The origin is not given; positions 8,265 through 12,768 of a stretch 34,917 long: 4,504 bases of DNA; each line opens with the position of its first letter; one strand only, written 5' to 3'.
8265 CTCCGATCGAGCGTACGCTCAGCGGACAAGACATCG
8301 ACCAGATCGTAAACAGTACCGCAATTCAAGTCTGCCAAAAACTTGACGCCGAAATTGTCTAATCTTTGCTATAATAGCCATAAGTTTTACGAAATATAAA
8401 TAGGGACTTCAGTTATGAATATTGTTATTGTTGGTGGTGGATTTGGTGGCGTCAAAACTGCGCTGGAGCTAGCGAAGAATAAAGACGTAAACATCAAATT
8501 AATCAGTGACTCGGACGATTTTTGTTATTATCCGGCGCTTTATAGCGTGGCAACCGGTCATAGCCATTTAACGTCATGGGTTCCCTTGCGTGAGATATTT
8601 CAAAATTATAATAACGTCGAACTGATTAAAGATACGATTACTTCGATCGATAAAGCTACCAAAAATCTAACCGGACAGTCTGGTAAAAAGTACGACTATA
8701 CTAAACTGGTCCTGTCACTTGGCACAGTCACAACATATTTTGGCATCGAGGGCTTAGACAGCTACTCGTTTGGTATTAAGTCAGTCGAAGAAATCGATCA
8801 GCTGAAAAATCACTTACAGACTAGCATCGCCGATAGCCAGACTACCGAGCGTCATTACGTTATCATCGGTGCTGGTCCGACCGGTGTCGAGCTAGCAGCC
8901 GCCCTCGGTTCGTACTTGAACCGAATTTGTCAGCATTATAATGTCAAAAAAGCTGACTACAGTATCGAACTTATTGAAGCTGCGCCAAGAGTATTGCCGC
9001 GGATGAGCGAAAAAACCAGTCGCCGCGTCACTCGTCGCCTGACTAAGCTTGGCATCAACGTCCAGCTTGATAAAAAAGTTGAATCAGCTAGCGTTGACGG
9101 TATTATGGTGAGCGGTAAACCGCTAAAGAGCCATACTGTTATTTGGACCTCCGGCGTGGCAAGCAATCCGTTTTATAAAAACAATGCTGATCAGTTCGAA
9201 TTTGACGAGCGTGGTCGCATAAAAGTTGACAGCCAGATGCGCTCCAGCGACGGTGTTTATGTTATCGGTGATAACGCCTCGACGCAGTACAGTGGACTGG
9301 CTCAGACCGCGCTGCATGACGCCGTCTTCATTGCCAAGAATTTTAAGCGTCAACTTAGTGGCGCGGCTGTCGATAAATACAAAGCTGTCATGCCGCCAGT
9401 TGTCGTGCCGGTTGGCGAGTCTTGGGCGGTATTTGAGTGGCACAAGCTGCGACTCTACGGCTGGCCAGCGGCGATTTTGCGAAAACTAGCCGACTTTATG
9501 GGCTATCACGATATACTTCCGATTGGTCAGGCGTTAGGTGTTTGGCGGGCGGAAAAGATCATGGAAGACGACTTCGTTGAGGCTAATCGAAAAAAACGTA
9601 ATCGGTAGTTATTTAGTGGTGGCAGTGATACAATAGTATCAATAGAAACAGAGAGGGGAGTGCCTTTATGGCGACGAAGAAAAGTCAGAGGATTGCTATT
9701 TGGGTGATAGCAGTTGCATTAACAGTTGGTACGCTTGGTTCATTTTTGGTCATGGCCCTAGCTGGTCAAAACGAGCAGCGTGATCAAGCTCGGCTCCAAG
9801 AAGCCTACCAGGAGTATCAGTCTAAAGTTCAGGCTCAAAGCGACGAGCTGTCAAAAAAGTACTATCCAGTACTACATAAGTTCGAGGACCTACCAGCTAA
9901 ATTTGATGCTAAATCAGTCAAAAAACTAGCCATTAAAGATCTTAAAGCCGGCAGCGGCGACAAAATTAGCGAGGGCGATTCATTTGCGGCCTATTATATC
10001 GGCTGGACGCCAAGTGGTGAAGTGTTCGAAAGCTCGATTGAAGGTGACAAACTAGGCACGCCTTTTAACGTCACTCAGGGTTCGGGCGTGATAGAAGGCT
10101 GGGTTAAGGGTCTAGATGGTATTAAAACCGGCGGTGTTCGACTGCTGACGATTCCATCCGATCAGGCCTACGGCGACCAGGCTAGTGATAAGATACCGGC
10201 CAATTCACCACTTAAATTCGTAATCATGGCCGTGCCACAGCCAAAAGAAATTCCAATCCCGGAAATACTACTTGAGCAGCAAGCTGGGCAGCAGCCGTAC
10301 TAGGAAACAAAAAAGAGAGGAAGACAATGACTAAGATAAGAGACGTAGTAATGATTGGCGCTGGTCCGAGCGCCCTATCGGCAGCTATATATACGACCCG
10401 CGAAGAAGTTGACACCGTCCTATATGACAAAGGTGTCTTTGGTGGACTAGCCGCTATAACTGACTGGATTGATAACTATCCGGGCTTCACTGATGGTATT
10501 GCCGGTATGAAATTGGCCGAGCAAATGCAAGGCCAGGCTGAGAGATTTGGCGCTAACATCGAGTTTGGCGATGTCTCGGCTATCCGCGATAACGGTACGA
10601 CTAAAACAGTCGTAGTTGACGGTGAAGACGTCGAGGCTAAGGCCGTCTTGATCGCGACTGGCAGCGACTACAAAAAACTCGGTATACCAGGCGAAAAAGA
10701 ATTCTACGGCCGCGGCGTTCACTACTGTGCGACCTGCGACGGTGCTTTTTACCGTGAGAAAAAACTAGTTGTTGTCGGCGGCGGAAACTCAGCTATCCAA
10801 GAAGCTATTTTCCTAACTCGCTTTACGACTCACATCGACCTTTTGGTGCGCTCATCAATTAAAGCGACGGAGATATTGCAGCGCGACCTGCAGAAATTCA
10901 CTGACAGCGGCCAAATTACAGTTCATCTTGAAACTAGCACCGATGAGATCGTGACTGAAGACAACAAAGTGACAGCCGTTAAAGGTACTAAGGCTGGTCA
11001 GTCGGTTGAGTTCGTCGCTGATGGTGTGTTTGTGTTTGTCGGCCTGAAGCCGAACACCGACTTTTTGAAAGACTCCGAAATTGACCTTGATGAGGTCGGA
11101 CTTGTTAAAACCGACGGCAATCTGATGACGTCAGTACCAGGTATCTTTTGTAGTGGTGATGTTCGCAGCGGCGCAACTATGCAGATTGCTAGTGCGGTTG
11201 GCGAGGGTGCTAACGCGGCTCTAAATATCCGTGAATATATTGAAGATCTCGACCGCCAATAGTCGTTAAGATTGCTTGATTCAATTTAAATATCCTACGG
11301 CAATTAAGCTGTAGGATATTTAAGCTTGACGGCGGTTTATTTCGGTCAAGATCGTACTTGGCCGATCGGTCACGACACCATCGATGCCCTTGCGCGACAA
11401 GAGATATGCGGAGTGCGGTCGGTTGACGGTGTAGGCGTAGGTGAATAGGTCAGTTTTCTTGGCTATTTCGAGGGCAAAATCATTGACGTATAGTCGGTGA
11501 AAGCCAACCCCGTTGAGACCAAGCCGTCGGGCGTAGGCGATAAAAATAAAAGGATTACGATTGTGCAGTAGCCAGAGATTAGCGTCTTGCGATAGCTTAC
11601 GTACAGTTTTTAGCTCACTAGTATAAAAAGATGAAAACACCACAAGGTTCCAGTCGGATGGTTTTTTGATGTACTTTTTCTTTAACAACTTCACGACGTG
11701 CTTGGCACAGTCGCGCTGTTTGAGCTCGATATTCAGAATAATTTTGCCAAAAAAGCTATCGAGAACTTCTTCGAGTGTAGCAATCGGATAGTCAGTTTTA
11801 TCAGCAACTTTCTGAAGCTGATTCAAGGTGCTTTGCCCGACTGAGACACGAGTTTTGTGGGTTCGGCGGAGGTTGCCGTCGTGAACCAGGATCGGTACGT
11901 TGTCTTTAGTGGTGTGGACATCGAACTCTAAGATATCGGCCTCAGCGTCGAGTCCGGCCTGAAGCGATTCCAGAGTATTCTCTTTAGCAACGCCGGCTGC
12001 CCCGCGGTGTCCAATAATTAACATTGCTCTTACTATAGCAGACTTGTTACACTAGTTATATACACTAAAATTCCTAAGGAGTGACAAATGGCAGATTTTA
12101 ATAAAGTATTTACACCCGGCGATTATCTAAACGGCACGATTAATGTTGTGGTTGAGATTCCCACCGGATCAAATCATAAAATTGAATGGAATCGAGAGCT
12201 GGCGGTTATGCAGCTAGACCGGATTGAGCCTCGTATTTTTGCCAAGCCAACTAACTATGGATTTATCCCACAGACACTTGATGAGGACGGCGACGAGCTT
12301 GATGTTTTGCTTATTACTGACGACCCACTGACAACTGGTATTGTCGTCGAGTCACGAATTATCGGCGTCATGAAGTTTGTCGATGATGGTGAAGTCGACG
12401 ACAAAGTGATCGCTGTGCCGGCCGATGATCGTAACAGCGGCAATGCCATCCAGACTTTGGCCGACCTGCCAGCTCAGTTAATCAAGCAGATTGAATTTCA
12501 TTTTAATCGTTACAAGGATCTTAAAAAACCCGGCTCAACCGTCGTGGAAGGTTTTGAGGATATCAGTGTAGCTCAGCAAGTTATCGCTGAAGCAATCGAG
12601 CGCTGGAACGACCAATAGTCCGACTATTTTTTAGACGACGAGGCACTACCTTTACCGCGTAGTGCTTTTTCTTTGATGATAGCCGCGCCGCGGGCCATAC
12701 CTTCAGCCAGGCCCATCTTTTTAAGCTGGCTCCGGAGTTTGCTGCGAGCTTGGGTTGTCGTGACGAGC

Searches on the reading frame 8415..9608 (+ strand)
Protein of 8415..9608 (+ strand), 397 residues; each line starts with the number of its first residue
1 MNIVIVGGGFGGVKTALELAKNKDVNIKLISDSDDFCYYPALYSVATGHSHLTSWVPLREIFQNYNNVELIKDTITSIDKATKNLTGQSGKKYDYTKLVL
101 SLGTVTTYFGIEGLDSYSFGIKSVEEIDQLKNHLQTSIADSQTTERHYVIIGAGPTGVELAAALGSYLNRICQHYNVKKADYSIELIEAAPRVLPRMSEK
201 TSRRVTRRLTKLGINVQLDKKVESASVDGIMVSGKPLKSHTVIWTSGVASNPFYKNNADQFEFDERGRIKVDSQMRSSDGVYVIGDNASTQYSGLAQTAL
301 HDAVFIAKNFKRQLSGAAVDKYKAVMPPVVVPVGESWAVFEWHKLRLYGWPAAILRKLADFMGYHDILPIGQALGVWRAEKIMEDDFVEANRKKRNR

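Call 20: search_protein_families(library=pfam, proteins=[window:8415-9608:+], max_evalue=0.00001)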
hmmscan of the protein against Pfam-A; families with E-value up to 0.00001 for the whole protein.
window:8415-9608:+ (397 aa): 5 families
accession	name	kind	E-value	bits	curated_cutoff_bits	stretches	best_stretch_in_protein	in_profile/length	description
PF07992.20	Pyr_redox_2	-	7.2e-46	157.3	26.1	1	1-302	1-290/291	Pyridine nucleotide-disulphide oxidoreductase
PF00070.33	Pyr_redox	-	6.7e-13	49.4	22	1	147-229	1-70/82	Pyridine nucleotide-disulphide oxidoreductase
PF13454.12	NAD_binding_9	-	1.1e-07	32.4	21.8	0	4-32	1-32/155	FAD-NAD(P)-binding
PF13738.12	Pyr_redox_3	-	8e-06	25.7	30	0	130-285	149-305/305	Pyridine nucleotide-disulphide oxidoreductase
PF01134.28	GIDA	-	9.8e-06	25.3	22.1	0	59-136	102-182/391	Glucose inhibited division protein A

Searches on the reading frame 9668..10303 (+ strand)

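Call 20: search_protein_families(library=pfam, proteins=[window:9668-10303:+], max_evalue=0.00001)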
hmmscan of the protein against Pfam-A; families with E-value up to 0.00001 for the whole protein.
window:9668-10303:+ (211 aa): 1 family
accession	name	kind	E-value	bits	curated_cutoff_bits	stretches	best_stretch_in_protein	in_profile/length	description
PF00254.34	FKBP_C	-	2.4e-17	63.4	21.1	1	100-186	5-91/94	FKBP-type peptidyl-prolyl cis-trans isomerase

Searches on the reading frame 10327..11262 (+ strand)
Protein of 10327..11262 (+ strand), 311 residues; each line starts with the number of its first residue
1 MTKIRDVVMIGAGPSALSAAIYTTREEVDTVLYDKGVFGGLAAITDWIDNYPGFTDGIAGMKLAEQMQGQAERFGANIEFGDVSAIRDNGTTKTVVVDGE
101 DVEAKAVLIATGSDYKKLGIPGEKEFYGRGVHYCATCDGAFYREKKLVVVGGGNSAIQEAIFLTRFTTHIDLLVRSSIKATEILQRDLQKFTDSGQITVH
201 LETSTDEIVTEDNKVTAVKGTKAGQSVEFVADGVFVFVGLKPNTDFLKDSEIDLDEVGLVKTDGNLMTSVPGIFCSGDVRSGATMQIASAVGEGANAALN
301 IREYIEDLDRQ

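Call 20: search_protein_families(library=pfam, proteins=[window:10327-11262:+], max_evalue=0.00001)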
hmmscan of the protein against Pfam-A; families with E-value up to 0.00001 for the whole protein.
window:10327-11262:+ (311 aa): 3 families
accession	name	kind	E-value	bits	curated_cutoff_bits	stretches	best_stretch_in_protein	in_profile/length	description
PF07992.20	Pyr_redox_2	-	2e-45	155.9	26.1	1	6-294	2-291/291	Pyridine nucleotide-disulphide oxidoreductase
PF13738.12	Pyr_redox_3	-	1.1e-25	91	30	1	56-277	76-305/305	Pyridine nucleotide-disulphide oxidoreductase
PF00070.33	Pyr_redox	-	8.3e-10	39.5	22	1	146-220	1-79/82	Pyridine nucleotide-disulphide oxidoreductase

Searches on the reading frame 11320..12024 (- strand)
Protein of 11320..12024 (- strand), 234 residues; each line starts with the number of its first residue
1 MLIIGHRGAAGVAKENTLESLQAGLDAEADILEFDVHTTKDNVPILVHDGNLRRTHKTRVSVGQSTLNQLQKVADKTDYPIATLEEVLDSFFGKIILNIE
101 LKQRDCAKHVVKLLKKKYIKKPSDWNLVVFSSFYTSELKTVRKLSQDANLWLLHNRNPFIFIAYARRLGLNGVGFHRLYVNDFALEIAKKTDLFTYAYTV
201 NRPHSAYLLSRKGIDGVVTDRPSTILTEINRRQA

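Call 20: search_protein_families(library=pfam, proteins=[window:11320-12024:-], max_evalue=0.00001)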
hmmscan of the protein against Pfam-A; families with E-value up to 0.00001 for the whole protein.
window:11320-12024:- (234 aa): 1 family
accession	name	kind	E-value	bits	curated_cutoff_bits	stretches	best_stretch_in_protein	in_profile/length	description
PF03009.23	GDPD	-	7.1e-36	125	23.6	1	6-223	1-243/244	Glycerophosphoryl diester phosphodiesterase family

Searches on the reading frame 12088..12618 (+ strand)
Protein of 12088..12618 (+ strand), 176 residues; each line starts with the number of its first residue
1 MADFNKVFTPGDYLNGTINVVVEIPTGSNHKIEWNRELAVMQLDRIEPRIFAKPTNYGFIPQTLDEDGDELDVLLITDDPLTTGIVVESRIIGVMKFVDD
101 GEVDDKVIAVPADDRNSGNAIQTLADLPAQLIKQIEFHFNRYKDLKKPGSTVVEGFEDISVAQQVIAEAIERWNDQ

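Call 20: search_protein_families(library=pfam, proteins=[window:12088-12618:+], max_evalue=0.00001)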
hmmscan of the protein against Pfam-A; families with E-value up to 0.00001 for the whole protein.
window:12088-12618:+ (176 aa): 1 family
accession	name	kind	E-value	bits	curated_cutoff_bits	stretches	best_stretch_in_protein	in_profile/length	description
PF00719.24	Pyrophosphatase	-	4.2e-48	163.5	23.5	1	20-174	1-153/153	Inorganic pyrophosphatase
